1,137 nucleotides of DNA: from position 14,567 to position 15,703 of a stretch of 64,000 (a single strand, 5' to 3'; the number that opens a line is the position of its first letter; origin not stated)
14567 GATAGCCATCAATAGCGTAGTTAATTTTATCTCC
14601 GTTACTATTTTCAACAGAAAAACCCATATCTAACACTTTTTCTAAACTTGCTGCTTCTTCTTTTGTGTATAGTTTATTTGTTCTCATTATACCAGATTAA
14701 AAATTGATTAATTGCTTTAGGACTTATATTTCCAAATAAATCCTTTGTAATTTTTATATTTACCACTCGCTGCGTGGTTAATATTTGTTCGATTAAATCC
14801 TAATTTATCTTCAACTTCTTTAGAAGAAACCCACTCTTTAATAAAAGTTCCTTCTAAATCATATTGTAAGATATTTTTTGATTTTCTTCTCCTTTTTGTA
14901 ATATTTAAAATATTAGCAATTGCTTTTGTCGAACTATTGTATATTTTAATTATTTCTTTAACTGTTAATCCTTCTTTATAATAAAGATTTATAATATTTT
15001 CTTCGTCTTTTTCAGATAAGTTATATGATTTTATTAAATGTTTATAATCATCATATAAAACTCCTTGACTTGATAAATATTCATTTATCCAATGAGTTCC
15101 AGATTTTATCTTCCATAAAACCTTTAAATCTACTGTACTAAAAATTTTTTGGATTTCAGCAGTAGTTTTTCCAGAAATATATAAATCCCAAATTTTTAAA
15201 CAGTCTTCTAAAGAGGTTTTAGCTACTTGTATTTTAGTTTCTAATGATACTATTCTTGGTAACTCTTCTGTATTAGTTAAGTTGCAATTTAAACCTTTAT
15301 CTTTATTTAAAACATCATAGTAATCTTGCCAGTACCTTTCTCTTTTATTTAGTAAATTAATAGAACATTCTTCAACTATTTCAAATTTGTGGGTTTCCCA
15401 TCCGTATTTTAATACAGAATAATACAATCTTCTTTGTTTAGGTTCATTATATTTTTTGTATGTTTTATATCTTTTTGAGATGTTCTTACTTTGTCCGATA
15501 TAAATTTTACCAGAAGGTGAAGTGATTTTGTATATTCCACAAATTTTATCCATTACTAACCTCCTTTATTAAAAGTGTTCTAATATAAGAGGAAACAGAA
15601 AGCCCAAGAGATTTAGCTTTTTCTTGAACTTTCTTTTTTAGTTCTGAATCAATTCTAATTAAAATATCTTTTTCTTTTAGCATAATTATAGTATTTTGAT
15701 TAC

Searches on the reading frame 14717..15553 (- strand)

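Call 50: search_protein_families(library=pfam, proteins=[window:14717-15553:-], max_evalue=0.001)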
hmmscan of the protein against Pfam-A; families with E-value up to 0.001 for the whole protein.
window:14717-15553:- (278 aa): 2 families
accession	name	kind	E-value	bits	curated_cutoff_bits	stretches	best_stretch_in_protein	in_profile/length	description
PF01541.30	GIY-YIG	-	1.1e-05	26.1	22.6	1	5-79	2-72/78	GIY-YIG catalytic domain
PF07453.19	NUMOD1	-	0.00056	20.5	22.8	0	226-261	1-36/37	NUMOD1 domain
